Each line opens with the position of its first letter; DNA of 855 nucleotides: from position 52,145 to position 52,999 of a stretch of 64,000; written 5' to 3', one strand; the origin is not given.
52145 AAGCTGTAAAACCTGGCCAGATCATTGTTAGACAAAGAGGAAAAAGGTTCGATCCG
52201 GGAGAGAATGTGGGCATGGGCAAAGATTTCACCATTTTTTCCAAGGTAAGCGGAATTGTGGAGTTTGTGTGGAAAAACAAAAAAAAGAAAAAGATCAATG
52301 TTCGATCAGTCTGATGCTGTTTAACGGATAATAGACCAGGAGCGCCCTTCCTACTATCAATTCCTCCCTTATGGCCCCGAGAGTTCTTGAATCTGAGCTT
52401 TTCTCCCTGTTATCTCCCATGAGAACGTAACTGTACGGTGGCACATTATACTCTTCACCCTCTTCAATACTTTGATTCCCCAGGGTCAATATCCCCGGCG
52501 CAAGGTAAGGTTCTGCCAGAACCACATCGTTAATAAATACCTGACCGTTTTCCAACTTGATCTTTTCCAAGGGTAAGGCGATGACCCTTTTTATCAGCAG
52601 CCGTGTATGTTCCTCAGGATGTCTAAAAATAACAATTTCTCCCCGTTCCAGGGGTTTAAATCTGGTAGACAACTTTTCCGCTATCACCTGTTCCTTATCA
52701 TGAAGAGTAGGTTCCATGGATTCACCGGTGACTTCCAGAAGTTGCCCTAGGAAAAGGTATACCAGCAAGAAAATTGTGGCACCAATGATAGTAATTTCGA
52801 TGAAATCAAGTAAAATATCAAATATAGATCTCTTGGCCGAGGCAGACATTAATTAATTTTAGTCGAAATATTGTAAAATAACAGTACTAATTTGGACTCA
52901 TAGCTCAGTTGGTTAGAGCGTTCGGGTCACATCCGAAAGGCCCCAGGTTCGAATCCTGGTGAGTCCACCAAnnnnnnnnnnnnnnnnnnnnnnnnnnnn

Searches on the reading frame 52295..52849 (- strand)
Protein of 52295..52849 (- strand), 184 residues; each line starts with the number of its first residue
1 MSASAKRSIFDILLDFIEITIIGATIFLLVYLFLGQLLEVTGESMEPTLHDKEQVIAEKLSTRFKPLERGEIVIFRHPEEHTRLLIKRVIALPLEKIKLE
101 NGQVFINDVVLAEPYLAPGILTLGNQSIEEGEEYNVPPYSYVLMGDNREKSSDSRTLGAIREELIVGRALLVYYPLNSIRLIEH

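Call 5: search_protein_families(library=pfam, proteins=[window:52295-52849:-], max_evalue=0.01)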
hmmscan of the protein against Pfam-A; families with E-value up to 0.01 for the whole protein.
window:52295-52849:- (184 aa): 2 families
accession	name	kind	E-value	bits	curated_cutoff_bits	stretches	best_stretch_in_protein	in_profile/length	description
PF10502.14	Peptidase_S26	-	6e-40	137.4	22.9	1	14-174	2-168/168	Signal peptidase, peptidase S26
PF00717.28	Peptidase_S24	-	3.2e-06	27.3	23.3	1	37-97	37-89/116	Peptidase S24-like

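Call 6: search_protein_families(library=ncbifam, proteins=[window:52295-52849:-], max_evalue=0.01)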
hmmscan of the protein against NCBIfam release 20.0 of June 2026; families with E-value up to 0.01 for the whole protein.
window:52295-52849:- (184 aa): 6 families
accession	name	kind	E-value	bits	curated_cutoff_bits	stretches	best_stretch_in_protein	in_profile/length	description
TIGR02227.1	sigpep_I_bact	equivalog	2.1e-42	144.8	47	1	18-177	3-162/162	signal peptidase I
TIGR02754.1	sod_Ni_protease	equivalog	3e-16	59.7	63.25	2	39-93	2-56/90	nickel-type superoxide dismutase maturation protease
NF008114.0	PRK10861.1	equivalog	1.5e-13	50.8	277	2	128-173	256-301/324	signal peptidase I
TIGR02771.1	TraF_Ti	equivalog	4e-07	29.7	100.25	1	84-169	83-165/171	conjugative transfer signal peptidase TraF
TIGR02228.1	sigpep_I_arch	equivalog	3.5e-05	23.7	51.85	1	28-91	17-84/158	signal peptidase I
NF010459.0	PRK13884.1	subfamily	0.00062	19.3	156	1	79-165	83-168/178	conjugal transfer peptidase TraF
